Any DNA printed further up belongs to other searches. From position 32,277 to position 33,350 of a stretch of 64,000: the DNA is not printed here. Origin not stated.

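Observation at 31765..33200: Two unannotatable genes (257-aa cytoplasmic + 175-aa 3-TM protein) between mod and res of a Type III RM operon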

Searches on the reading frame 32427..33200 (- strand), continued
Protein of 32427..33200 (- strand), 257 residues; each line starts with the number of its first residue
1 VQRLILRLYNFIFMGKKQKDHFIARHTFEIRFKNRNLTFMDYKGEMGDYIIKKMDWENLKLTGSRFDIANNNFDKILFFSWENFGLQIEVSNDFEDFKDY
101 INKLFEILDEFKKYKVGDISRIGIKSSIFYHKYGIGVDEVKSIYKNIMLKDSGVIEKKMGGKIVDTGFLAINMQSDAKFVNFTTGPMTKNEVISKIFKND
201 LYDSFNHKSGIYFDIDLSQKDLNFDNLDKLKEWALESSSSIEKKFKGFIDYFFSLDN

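Call 50: list_cluster_members(proteins=[P0070, P0075, P0080, P0085, P0090, P0096, P0100, P0105, P0113, P0120])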
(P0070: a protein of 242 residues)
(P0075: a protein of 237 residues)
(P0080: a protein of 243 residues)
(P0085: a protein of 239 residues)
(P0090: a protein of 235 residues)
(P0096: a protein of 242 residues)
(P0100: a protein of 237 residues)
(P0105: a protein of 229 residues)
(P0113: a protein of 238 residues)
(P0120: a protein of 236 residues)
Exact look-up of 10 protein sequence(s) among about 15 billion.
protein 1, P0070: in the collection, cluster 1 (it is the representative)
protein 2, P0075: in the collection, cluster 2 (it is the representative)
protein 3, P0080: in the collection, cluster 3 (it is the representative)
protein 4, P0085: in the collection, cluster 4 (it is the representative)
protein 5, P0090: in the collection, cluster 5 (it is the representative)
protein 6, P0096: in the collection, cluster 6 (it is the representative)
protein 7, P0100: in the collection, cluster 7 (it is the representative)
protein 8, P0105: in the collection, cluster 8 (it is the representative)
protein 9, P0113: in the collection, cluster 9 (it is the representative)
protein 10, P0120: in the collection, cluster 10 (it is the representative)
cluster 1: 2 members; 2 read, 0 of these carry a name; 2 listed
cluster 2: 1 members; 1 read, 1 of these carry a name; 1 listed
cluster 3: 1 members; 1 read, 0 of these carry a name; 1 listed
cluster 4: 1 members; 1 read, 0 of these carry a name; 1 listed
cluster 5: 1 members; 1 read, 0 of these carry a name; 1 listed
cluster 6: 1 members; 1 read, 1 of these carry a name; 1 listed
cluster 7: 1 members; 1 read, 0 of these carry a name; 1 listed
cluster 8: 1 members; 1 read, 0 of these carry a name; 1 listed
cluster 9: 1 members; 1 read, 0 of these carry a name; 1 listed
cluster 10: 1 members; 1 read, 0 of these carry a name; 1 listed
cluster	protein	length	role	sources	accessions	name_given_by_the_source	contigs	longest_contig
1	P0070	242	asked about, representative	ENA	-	-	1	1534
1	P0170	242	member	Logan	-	-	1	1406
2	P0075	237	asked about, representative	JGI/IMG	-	hypothetical protein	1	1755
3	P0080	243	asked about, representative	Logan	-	-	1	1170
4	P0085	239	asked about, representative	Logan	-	-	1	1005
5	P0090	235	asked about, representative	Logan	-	-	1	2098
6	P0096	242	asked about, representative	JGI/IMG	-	hypothetical protein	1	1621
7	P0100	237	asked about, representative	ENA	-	-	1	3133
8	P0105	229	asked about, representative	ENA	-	-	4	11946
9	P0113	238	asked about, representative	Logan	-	-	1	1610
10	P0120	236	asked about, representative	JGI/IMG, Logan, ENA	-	-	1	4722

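Call 52: find_related_loci(query=A5, collection=metagenome_contigs, flank=10000)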
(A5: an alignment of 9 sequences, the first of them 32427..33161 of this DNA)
Query A5 (244 aa) in metagenome_contigs; peptide patterns used: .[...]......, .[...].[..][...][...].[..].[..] (x = any residue, [..] = any of these).
112 stretches matched a pattern; 3 encode a relative of the query (tblastn E <= 1e-3); 3 distinct loci.
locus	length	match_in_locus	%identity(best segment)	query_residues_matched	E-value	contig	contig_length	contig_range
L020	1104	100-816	37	3-238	7e-54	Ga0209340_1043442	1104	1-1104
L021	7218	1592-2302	37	5-240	5e-49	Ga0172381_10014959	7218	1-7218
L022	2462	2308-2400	61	6-36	7e-8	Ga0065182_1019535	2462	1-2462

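Call 57: search_protein_families(library=pfam, proteins=[L021:72-1589:+, L021:2796-5471:+, L001:4937-5740:+, L014:7360-7887:-, L014:6229-7185:-, L016:10870-11580:+, L018:3699-4328:-, L018:2709-3410:+, L012:2518-3135:+, L012:1382-2335:+], max_evalue=0.01)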
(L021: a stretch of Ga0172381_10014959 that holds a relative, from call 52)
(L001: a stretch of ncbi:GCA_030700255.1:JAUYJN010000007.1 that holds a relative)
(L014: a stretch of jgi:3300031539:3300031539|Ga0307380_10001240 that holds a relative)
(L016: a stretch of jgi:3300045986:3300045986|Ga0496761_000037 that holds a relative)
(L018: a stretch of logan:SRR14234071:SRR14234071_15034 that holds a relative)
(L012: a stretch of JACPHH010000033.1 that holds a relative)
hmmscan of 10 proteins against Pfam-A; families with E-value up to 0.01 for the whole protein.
L021:72-1589:+ (505 aa): 1 family
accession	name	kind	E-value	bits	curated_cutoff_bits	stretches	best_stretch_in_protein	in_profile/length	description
PF01555.25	N6_N4_Mtase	-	1.4e-21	77.9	26.7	1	68-171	127-214/221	DNA methylase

L021:2796-5471:+ (891 aa): 3 families
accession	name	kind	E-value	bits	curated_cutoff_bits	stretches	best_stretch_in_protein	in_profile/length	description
PF04851.21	ResIII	-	7.4e-18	65.4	22.5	1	88-334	3-163/164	Type III restriction enzyme, res subunit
PF19778.5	RE_endonuc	-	5.7e-06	26.6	23.4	1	762-847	1-84/108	Endonuclease domain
PF00270.35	DEAD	-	0.0018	18.5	26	0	136-193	17-68/167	DEAD/DEAH box helicase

L001:4937-5740:+ (267 aa): 1 family
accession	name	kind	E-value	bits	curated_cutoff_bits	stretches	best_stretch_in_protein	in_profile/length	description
PF00426.25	VP4_haemagglut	-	0.002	18.4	25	1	112-179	57-124/160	Outer Capsid protein VP4 (Hemagglutinin) Concanavalin-like domain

L014:7360-7887:- (175 aa): 3 families
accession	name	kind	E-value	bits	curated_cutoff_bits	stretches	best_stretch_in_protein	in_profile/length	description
PF12116.14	SpoIIID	-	5.3e-05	23.7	27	0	13-51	12-49/82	Stage III sporulation protein D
PF04545.22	Sigma70_r4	-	0.00017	21.5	24.1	1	18-39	18-39/50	Sigma-70, region 4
PF15978.11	TnsD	-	0.002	17.6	32.4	1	8-79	187-256/355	Tn7-like transposition protein D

L014:6229-7185:- (318 aa): 1 family
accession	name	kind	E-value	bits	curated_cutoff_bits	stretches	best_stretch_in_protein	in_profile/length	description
PF10498.14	IFT57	-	0.0055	16.2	40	1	114-161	280-327/360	Intra-flagellar transport protein 57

L016:10870-11580:+ (236 aa): 0 families

L018:3699-4328:- (209 aa): 0 families

L018:2709-3410:+ (233 aa): 0 families

L012:2518-3135:+ (205 aa): 3 families
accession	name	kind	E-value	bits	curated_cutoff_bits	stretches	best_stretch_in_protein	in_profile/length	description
PF00717.28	Peptidase_S24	-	1.7e-25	89.4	23.3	1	81-197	1-114/116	Peptidase S24-like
PF01726.22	LexA_DNA_bind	-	5.5e-17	61.7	23.7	1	7-68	4-65/65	LexA DNA binding domain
PF04358.19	DsrC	-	0.00095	20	24.9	0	7-66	37-98/107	DsrC like protein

L012:1382-2335:+ (317 aa): 0 families

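Call 70: search_protein_families(library=ncbifam, proteins=[P0026, P0089, P0093, P0095, P0103, P0105, P0115, P0119, P0121, P0122], max_evalue=0.1)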
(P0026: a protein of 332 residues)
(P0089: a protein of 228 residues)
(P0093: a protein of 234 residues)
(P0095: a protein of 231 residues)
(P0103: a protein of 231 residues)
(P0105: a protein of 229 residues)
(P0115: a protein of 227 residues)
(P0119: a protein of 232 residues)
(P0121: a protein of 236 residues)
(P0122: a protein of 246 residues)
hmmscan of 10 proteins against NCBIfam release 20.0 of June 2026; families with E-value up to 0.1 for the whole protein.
P0026 (332 aa): 0 families

P0089 (228 aa): 1 family
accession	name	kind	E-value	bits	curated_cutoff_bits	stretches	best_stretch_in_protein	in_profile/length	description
TIGR04255.1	sporadTIGR04255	subfamily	4e-08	33.4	30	1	48-222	69-242/252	TIGR04255 family protein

P0093 (234 aa): 1 family
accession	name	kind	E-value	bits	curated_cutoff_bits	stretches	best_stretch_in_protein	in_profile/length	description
TIGR04255.1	sporadTIGR04255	subfamily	0.013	15.3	30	1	74-210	93-225/252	TIGR04255 family protein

P0095 (231 aa): 0 families

P0103 (231 aa): 0 families

P0105 (229 aa): 1 family
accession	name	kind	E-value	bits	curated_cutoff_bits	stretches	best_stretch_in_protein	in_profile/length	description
NF000469.2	CAR_gen_B3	exception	0.065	12.2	500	1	56-143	26-113/311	CAR family subclass B3 metallo-beta-lactamase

P0115 (227 aa): 0 families

P0119 (232 aa): 0 families

P0121 (236 aa): 0 families

P0122 (246 aa): 1 family
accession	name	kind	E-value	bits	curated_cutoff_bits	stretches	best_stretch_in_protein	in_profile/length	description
TIGR04255.1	sporadTIGR04255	subfamily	0.0011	18.9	30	1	83-217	100-229/252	TIGR04255 family protein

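Call 71: search_dna_similar(query=P0089, collection=plasmids, mode=protein, max_evalue=0.001, max_rows=20)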
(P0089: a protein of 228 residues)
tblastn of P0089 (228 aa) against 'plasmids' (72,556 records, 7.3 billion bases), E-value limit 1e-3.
No match.

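Call 72: search_dna_similar(query=P0089, collection=phages, mode=protein, max_evalue=0.001, max_rows=20)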
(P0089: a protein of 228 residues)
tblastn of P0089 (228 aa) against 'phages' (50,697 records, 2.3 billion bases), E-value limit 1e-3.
No match.

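Call 74: find_related_loci(query=A5, collection=viral_contigs, flank=10000)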
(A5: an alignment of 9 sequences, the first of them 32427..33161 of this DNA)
Query A5 (244 aa) in viral_contigs; peptide patterns used: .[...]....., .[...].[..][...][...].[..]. (x = any residue, [..] = any of these).
48 stretches matched a pattern, but none encodes a relative of the query by tblastn (E <= 1e-3).

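Call 82: search_protein_families(library=padloc, alignment_id=A3, max_evalue=0.001)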
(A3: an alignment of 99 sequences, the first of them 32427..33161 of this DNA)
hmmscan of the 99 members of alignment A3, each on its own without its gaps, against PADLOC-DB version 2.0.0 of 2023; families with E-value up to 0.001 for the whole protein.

A. member 1, window:32427-33161:- (244 aa): 0 families

B. families by the number of members that match (of 99 scanned): 2 families
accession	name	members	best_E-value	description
PDLC01228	Cas12a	1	6.7e-05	Cas12a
PDLC01499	Cas11d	1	0.0004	CAS-I-D; effector_SS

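Call 85: fold_search(model_id=the predicted structure, library=pdb)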
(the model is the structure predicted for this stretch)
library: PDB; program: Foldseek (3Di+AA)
matches with E <= 10: 903; with E <= 0.001: 10
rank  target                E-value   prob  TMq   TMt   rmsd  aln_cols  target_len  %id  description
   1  1jl0_B                2.7e-05  1.00  0.32  0.26  13.5       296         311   10  Structure of a Human S-Adenosylmethionine Decarboxylase Self-processing Ester Intermediate and Mechanism of Putrescine (released 2001-08-22)
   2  1msv_A                5.1e-05  1.00  0.33  0.26  13.5       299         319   10  The S68A S-adenosylmethionine decarboxylase proenzyme processing mutant. (released 2003-03-11)
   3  5tvm_F                1.6e-04  1.00  0.31  0.27  10.2       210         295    8  Crystal structure of Trypanosoma brucei AdoMetDC/prozyme heterodimer (released 2017-01-11)
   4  5tvf_E                2.0e-04  0.99  0.33  0.28  16.6       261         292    8  Crystal structure of Trypanosoma brucei AdoMetDC/prozyme heterodimer in complex with inhibitor CGP 40215 (released 2017-01-11)
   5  6bm7_E                2.3e-04  1.00  0.31  0.27  10.7       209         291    8  Crystal structure of Trypanosoma brucei AdoMetDC/prozyme heterodimer in complex with pyrimidineamine inhibitor UTSAM56 (released 2018-01-03)
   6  5tvm_E                2.3e-04  0.99  0.32  0.27  13.8       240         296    8  Crystal structure of Trypanosoma brucei AdoMetDC/prozyme heterodimer (released 2017-01-11)
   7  6bm7_F                2.6e-04  0.99  0.32  0.28  16.9       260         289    8  Crystal structure of Trypanosoma brucei AdoMetDC/prozyme heterodimer in complex with pyrimidineamine inhibitor UTSAM56 (released 2018-01-03)
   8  5tvf_F                2.9e-04  0.99  0.32  0.28  16.9       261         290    8  Crystal structure of Trypanosoma brucei AdoMetDC/prozyme heterodimer in complex with inhibitor CGP 40215 (released 2017-01-11)
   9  4cwe_A                4.0e-04  0.96  0.28  0.26  10.4       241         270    8  Structural studies of rolling circle replication initiation protein from Staphylococcus aureus (released 2015-04-15)
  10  4cwc_A                6.6e-04  0.94  0.28  0.26   9.0       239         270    7  Structure of Rolling Circle Replication Initiator Protein (RepDE) from Staphylococcus aureus (released 2015-04-15)
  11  8ffz_H                2.3e-03  0.77  0.25  0.20   8.9       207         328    9  TFIIIA-TFIIIC-Brf1-TBP complex bound to 5S rRNA gene (released 2023-06-21)
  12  8iue_U                3.0e-03  0.82  0.25  0.33  10.3       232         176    8  RNA polymerase III pre-initiation complex melting complex 1 (released 2023-05-24)
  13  7z7n_D                3.0e-03  0.82  0.25  0.32  10.9       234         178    8  Mot1E1434Q:TBP:DNA - substrate recognition state (released 2023-03-29)
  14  1vok_B                3.6e-03  0.85  0.28  0.33  10.2       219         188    8  ARABIDOPSIS THALIANA TBP (DIMER) (released 1996-11-08)
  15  9k3b_U                3.6e-03  0.82  0.26  0.32  10.0       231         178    9  Human RNA Polymerase III de novo transcribing complex 10 overall (TC10-overall) (released 2025-04-16)
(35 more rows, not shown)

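Call 86: search_protein_families(library=padloc, proteins=[L014:6229-7185:-, L014:5243-6220:-, L014:9472-9846:-, L016:9277-9972:+, L016:10870-11580:+, L018:6716-7708:-, L018:3699-4328:-, L001:4937-5740:+], max_evalue=0.001)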
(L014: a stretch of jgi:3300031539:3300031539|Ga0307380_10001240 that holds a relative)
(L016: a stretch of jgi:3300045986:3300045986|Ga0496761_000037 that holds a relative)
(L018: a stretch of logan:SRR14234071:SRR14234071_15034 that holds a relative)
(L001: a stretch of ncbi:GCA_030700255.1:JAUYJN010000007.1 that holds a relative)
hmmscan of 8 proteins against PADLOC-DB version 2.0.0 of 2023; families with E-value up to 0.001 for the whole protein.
L014:6229-7185:- (318 aa): 3 families
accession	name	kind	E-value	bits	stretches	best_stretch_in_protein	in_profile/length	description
PDLC03859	LmuB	-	8.3e-05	20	1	34-204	376-514/611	-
PDLC00253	LmuB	-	0.00038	17.1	1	79-152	337-411/567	AAA ATPase domain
PDLC00637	ZorA2|ZorA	-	0.00041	17.3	1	92-182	252-339/420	MotA/ExbB/TolQ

L014:5243-6220:- (325 aa): 1 family
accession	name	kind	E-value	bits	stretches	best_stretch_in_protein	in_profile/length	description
PDLC01096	C3a212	-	1.4e-36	124.1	1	94-250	29-183/279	SNc+LTD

L014:9472-9846:- (124 aa): 0 families

L016:9277-9972:+ (231 aa): 0 families

L016:10870-11580:+ (236 aa): 0 families

L018:6716-7708:- (330 aa): 0 families

L018:3699-4328:- (209 aa): 0 families

L001:4937-5740:+ (267 aa): 0 families

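Call 99: search_protein_families(library=padloc, proteins=[L021:72-1589:+, L021:2796-5471:+, L012:3152-5053:+, L012:6294-9056:+], max_evalue=1e-10)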
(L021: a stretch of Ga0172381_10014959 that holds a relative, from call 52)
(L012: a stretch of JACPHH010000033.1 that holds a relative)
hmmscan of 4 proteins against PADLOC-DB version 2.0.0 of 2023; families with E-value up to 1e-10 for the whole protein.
L021:72-1589:+ (505 aa): 18 families
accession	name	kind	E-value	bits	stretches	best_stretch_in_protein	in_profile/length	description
PDLC03633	MTase_III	-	8e-57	191.3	1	118-364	291-524/616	Type III methyltransferase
PDLC03354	MTase_II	-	4.4e-35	119.5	1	10-217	217-412/425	Type II methyltransferase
PDLC03339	MTase_II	-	8.3e-26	88.7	1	70-183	165-274/399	Type II methyltransferase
PDLC03638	MTase_III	-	4.6e-22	76.1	1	41-184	541-681/816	Type III methyltransferase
PDLC03300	MTase_II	-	8.6e-20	69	1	98-181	196-277/302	Type II methyltransferase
PDLC03636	MTase_III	-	1.1e-19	68.7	1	95-183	311-408/575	Type III methyltransferase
PDLC03371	MTase_II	-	5.2e-19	66.8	1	95-185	172-257/260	Type II methyltransferase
PDLC03644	MTase_III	-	9.8e-17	58.9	1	55-184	252-397/542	Type III methyltransferase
PDLC03299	MTase_II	-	2.7e-16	57.9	1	105-181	182-258/296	Type II methyltransferase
PDLC03238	MTase_II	-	3.6e-16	57.2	1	100-222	286-408/428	Type II methyltransferase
PDLC03635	MTase_III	-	4e-16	56.8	1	92-166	483-558/708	Type III methyltransferase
PDLC03216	MTase_II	-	2.2e-15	54.5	1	119-225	194-303/364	Type II methyltransferase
PDLC03353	MTase_II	-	4.9e-13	47.2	1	90-186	164-256/260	Type II methyltransferase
PDLC03738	oMTase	-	1.3e-12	45.1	1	119-185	204-270/376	orphan methyltransferase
PDLC03320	MTase_II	-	7.4e-12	43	1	101-185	196-279/289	Type II methyltransferase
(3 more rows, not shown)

L021:2796-5471:+ (891 aa): 2 families
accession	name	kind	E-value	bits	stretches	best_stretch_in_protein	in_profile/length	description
PDLC03648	REase_III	-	1.3e-20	71.2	1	282-531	128-360/871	Type III restriction enzyme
PDLC03647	REase_III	-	6.4e-12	42.4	0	465-525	491-550/989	Type III restriction enzyme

L012:3152-5053:+ (633 aa): 21 families
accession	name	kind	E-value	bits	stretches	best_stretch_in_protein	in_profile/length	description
PDLC03634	MTase_III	-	3.7e-206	684.7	1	4-633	3-621/621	Type III methyltransferase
PDLC03641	MTase_III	-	8.7e-117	389.3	1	1-560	1-574/657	Type III methyltransferase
PDLC03637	MTase_III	-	1.1e-111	372.1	1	18-506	51-505/513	Type III methyltransferase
PDLC03644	MTase_III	-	1.5e-88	295.9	1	56-444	4-386/542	Type III methyltransferase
PDLC03639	MTase_III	-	1e-69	233.5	3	163-320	133-289/639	Type III methyltransferase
PDLC03640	MTase_III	-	3.9e-68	228.3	2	81-250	29-199/654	Type III methyltransferase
PDLC03642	MTase_III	-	1.8e-58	196.5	2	164-438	129-396/528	Type III methyltransferase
PDLC03636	MTase_III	-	2.7e-55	186.2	3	166-294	88-220/575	Type III methyltransferase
PDLC03635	MTase_III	-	7.3e-46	155.1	2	169-257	263-355/708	Type III methyltransferase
PDLC03643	MTase_III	-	1.2e-43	148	1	178-446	1-273/465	Type III methyltransferase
PDLC03638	MTase_III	-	1.3e-37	127.6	1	168-442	425-668/816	Type III methyltransferase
PDLC03646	MTase_III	-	7.6e-35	118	1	294-445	677-830/1057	Type III methyltransferase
PDLC03354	MTase_II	-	6.8e-31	105.7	1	38-437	9-368/425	Type II methyltransferase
PDLC03278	MTase_II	-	5e-27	93.3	1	171-251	43-121/390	Type II methyltransferase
PDLC03300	MTase_II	-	1.1e-25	88.3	1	89-251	10-162/302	Type II methyltransferase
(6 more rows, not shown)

L012:6294-9056:+ (920 aa): 3 families
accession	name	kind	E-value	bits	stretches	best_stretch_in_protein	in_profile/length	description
PDLC03647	REase_III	-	1.4e-288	958.2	2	1-618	1-594/989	Type III restriction enzyme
PDLC03649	REase_III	-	1.1e-85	286.4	1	120-614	77-577/973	Type III restriction enzyme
PDLC03650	REase_III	-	5.2e-11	39.7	0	524-578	371-425/898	Type III restriction enzyme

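Call 106: list_cluster_members(proteins=[P0001, P0006, P0002, P0013, P0089, P0122, P0093, P0020, P0017, P0016])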
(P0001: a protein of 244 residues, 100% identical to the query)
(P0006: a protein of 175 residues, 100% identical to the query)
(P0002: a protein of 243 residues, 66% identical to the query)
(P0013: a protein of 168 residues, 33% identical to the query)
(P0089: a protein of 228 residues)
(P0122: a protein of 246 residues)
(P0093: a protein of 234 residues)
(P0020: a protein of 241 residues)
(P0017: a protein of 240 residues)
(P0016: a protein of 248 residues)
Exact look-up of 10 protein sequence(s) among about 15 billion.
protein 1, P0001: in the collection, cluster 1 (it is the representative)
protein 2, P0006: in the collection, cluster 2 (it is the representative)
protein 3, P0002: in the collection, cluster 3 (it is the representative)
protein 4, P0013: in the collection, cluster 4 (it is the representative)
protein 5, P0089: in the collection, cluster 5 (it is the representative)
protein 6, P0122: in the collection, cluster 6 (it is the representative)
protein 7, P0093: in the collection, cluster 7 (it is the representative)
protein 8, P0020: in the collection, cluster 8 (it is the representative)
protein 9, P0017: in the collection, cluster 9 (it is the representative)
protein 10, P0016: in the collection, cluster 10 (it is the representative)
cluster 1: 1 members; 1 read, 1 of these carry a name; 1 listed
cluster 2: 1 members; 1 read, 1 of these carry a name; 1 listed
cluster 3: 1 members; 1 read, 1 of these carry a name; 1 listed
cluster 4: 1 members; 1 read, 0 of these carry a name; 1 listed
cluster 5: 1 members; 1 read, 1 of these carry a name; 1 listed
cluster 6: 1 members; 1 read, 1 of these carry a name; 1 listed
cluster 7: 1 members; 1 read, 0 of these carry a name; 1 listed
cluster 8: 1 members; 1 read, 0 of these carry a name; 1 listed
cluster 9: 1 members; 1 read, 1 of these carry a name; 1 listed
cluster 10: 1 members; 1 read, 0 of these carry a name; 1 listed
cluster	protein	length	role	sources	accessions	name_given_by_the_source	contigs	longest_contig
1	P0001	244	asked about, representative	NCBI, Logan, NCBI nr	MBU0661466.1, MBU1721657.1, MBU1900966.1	hypothetical protein KKG22_04815 [Patescibacteria group bacterium] | hypothetical protein [Patescibacteria group bacterium]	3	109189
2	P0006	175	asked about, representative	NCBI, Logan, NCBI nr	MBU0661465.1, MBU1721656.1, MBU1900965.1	hypothetical protein KKG22_04810 [Patescibacteria group bacterium] | hypothetical protein [Patescibacteria group bacterium]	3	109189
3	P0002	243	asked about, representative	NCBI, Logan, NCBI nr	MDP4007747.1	MAG: hypothetical protein Q8P68_00990 [Candidatus Peregrinibacteria bacterium] | hypothetical protein [Candidatus Peregrinibacteria bacterium]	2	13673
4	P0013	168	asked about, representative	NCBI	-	-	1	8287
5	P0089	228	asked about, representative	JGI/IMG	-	uncharacterized protein (TIGR04255 family)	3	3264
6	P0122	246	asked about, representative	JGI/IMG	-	hypothetical protein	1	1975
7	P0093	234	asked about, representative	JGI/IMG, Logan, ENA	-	-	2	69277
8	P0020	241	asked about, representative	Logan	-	-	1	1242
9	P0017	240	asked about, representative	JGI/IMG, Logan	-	hypothetical protein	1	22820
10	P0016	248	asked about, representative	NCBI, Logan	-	-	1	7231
